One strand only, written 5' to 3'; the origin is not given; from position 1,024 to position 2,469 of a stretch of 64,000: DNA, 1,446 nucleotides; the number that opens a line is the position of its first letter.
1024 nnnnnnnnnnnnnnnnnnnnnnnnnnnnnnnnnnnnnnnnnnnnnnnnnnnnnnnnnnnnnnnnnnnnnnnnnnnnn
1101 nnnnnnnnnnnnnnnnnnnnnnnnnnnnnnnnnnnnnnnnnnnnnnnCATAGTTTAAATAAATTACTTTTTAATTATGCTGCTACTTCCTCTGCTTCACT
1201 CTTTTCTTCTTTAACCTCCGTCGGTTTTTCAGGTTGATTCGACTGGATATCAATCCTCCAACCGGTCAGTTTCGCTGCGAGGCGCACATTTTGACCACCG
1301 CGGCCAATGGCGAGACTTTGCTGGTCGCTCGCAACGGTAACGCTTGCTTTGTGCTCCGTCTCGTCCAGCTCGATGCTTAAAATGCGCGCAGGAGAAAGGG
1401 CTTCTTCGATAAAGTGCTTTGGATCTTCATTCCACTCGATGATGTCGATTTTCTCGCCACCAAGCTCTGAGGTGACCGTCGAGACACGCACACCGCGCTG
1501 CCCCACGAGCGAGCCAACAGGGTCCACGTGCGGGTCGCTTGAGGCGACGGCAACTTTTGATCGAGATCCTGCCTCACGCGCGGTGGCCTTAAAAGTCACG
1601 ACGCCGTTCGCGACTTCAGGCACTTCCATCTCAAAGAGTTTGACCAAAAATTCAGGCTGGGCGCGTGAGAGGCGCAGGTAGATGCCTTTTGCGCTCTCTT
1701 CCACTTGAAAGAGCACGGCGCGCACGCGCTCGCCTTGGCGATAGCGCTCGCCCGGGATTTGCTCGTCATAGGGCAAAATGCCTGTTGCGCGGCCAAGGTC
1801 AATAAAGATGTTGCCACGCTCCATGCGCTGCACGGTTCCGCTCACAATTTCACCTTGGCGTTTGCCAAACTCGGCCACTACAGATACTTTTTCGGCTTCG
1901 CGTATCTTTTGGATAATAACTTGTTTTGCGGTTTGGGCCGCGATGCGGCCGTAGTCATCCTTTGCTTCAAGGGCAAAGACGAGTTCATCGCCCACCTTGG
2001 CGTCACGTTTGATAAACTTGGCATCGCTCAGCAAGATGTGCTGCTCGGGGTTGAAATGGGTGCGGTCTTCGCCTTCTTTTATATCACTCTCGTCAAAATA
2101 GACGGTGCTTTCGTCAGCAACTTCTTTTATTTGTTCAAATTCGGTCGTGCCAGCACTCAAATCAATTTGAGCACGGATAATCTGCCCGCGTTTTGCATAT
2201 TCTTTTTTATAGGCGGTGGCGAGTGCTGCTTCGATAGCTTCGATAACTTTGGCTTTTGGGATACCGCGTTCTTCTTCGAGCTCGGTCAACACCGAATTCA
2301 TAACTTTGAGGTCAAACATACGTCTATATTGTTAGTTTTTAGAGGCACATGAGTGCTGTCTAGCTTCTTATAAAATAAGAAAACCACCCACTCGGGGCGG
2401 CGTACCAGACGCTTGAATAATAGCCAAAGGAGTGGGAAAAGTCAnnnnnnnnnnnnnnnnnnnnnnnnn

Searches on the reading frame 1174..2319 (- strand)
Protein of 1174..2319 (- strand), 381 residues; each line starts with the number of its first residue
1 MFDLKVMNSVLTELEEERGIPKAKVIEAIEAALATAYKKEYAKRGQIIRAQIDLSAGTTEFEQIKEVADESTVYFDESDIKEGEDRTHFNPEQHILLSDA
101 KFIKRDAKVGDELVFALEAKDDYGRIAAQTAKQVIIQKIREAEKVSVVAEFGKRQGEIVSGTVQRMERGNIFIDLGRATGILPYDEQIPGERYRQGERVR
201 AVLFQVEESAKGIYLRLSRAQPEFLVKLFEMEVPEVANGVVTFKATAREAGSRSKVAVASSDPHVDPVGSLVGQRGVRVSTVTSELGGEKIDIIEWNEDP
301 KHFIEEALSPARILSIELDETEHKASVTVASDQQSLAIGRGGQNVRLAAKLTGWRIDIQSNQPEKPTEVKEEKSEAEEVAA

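Call 14: search_protein_families(library=pfam, proteins=[window:1174-2319:-], max_evalue=0.001)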
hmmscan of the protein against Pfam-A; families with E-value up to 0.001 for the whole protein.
window:1174-2319:- (381 aa): 6 families
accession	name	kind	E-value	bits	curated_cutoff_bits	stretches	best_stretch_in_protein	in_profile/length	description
PF13184.12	KH_5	-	1.4e-28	99.2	27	1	250-317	1-68/69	NusA-like KH domain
PF08529.16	NusA_N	-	2.6e-28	99.1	23.8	1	9-144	4-118/119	NusA N-terminal domain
PF00575.29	S1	-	9.4e-09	36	22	1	155-215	4-71/74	S1 RNA binding domain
PF23095.1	KH_NusA_C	-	1.5e-05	25.4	34.2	1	326-358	2-34/59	Transcription termination/antitermination protein NusA, KH domain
PF07650.23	KH_2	-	1.6e-05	25.1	22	1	302-357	4-59/78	KH domain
PF00013.35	KH_1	-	9.1e-05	22.6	21.5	0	326-364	3-42/66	KH domain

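Call 28: find_homologous_proteins(query=window:1174-2316:-, max_evalue=1e-30)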
Query window:1174-2316:- (380 aa): 8000 proteins with E <= 1e-30 among 8000 candidates; the best 120 are listed.
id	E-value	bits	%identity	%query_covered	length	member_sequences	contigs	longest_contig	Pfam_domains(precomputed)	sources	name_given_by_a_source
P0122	1.0e-236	802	100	100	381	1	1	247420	PF13184.13,PF26594.2,PF07650.24,PF00575.30,PF08529.17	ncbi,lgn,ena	ncbi:MAG: transcription termination factor NusA [bacterium]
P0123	7.1e-210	714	90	98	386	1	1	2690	PF13184.13,PF26594.2,PF00575.30,PF08529.17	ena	-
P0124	8.9e-192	655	83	97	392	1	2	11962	PF13184.13,PF26594.2,PF00575.30,PF08529.17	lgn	-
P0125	6.6e-191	652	81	98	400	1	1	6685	PF13184.13,PF26594.2,PF00575.30,PF08529.17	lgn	-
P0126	6.7e-191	652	81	100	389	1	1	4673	PF13184.13,PF26594.2,PF00575.30,PF08529.17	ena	-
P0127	1.2e-190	651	81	100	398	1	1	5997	PF13184.13,PF26594.2,PF00575.30,PF08529.17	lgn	-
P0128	1.9e-190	650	82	98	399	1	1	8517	PF13184.13,PF26594.2,PF00575.30,PF08529.17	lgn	-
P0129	2.6e-190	650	83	96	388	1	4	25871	PF13184.13,PF26594.2,PF00575.30,PF08529.17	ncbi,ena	-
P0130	2.8e-190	650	82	97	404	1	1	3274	PF13184.13,PF26594.2,PF00575.30,PF08529.17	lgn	-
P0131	2.9e-190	650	83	96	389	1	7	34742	PF13184.13,PF26594.2,PF00575.30,PF08529.17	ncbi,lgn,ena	-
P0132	3.0e-190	650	83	97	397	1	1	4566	PF13184.13,PF26594.2,PF00575.30,PF08529.17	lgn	-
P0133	3.2e-190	650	84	94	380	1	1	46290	PF13184.13,PF26594.2,PF00575.30,PF08529.17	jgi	jgi:N utilization substance protein A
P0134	4.0e-190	649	79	100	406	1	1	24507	PF13184.13,PF26594.2,PF00575.30,PF08529.17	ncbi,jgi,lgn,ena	ncbi:MAG TPA: transcription termination factor NusA [Candidatus Paceibacterota bacterium]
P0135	5.4e-190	649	82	99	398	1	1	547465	PF13184.13,PF26594.2,PF00575.30,PF08529.17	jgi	jgi:N utilization substance protein A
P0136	6.2e-190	649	81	100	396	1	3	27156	PF13184.13,PF26594.2,PF00575.30,PF08529.17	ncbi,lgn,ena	-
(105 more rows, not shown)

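Call 31: find_encoding_contigs(protein=P0122, flank=10000, max_places=6)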
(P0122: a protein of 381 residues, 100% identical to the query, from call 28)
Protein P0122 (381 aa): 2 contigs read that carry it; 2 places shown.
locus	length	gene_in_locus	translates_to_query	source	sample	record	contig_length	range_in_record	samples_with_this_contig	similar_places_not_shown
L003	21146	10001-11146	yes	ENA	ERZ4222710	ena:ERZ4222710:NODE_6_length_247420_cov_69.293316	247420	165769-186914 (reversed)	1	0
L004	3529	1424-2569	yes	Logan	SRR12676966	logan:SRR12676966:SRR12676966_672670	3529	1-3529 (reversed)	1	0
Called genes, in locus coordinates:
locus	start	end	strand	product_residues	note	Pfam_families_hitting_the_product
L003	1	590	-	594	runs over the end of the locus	PF01368:DHH, PF02272:DHHA1, PF17768:RecJ_OB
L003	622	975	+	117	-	PF11969:DcpS_C, PF01230:HIT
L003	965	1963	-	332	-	PF00162:PGK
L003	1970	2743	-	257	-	PF00121:TIM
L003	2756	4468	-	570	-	PF00437:T2SSE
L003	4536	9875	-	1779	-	PF07705:CARDB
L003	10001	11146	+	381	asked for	PF08529:NusA_N, PF07650:KH_2 (faint), PF00575:S1, PF13184:KH_NusA_1st, PF26594:KH_NusA_2nd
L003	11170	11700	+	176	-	PF00719:Pyrophosphatase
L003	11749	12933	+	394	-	PF05697:Trigger_N, PF05698:Trigger_C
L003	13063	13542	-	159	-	-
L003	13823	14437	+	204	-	PF00702:Hydrolase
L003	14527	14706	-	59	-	-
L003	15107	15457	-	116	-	-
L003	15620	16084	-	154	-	-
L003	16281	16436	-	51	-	-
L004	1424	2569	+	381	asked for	PF08529:NusA_N, PF07650:KH_2 (faint), PF00575:S1, PF13184:KH_NusA_1st, PF26594:KH_NusA_2nd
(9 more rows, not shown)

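Call 32: find_encoding_contigs(protein=P0135, flank=10000, max_places=3)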
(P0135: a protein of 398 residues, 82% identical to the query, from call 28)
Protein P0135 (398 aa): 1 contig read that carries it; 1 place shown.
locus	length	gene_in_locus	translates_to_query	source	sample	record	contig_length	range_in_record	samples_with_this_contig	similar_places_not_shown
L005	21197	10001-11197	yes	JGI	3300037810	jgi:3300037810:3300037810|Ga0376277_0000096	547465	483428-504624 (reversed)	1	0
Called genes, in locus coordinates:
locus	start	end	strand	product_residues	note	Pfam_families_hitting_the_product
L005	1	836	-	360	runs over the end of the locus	PF00162:PGK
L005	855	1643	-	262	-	PF00121:TIM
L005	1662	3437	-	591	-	PF05157:MshEN, PF00437:T2SSE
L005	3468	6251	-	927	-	-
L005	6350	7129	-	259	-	-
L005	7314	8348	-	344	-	PF08443:RimK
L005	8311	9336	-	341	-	PF26550:Tricorn_2nd (weak), PF26549:Tricorn_N (faint), PF07676:PD40 (faint)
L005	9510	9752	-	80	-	-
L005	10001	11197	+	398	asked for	PF08529:NusA_N, PF00575:S1 (weak), PF13184:KH_NusA_1st, PF26594:KH_NusA_2nd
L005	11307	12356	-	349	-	PF00155:Aminotran_1_2, PF04864:Alliinase_C (weak)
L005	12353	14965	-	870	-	PF01928:CYTH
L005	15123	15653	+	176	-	PF00719:Pyrophosphatase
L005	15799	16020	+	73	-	-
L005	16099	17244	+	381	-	PF05697:Trigger_N, PF05698:Trigger_C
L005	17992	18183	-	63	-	-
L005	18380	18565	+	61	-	-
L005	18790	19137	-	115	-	-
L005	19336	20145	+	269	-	PF01978:TrmB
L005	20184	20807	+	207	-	PF00574:CLP_protease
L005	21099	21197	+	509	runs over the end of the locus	PF12072:RNase_Y_N, PF00013:KH_1 (weak), PF01966:HD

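Call 33: find_encoding_contigs(protein=P0131, flank=10000, max_places=3)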
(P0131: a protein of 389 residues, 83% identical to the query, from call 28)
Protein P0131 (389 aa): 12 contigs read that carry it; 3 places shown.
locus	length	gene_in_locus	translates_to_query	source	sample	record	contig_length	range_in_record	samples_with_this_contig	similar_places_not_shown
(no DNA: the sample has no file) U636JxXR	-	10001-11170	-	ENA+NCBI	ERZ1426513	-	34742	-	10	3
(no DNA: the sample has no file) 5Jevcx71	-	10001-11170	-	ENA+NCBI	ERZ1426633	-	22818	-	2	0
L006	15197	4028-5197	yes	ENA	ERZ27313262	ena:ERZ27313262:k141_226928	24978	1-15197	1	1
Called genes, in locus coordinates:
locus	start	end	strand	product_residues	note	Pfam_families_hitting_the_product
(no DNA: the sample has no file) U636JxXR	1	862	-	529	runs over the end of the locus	PF05362:Lon_C (weak), PF00004:AAA (faint), PF13541:ChlI, PF01078:Mg_chelatase, PF07728:AAA_5, PF00493:MCM (weak), PF13335:Mg_chelatase_C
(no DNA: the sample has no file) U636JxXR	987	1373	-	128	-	PF01258:zf-dskA_traR (faint)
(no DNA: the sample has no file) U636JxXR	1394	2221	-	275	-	PF01978:TrmB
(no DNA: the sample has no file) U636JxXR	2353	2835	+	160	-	-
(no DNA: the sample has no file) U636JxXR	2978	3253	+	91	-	-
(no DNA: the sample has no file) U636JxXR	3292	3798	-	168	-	PF00293:NUDIX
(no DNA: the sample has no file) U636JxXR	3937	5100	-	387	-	PF00162:PGK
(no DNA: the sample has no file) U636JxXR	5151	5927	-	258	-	PF00121:TIM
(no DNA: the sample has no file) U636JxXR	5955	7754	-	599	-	PF05157:MshEN, PF00437:T2SSE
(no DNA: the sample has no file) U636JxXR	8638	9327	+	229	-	PF02668:TauD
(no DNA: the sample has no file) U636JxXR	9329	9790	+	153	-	PF00293:NUDIX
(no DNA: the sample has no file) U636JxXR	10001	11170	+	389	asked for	PF08529:NusA_N, PF00575:S1 (weak), PF13184:KH_NusA_1st, PF26594:KH_NusA_2nd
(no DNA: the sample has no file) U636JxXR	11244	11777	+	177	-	PF00719:Pyrophosphatase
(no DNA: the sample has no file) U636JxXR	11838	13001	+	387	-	PF05697:Trigger_N, PF05698:Trigger_C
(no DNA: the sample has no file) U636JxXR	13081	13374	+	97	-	-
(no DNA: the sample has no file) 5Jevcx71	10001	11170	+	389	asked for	PF08529:NusA_N, PF00575:S1 (weak), PF13184:KH_NusA_1st, PF26594:KH_NusA_2nd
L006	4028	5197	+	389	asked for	PF08529:NusA_N, PF00575:S1 (weak), PF13184:KH_NusA_1st, PF26594:KH_NusA_2nd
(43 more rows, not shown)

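Call 37: find_encoding_contigs(protein=P0123, flank=10000, max_places=3)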
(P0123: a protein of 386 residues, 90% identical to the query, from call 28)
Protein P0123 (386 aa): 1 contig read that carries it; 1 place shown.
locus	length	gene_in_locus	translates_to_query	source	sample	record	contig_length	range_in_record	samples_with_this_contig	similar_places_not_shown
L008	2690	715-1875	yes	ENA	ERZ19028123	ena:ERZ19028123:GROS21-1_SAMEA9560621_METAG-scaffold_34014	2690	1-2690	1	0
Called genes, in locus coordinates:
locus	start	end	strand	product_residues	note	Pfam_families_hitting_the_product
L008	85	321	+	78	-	-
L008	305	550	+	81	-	PF07927:HicA_toxin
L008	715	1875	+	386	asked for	PF08529:NusA_N, PF00575:S1, PF13184:KH_NusA_1st, PF26594:KH_NusA_2nd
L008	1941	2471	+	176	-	PF00719:Pyrophosphatase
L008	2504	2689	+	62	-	?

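Call 82: search_protein_families(library=pfam, proteins=[L005:6350-7129:-], max_evalue=0.01)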
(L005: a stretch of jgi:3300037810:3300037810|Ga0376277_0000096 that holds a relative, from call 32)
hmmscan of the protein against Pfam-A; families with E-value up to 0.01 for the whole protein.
L005:6350-7129:- (259 aa): 0 families
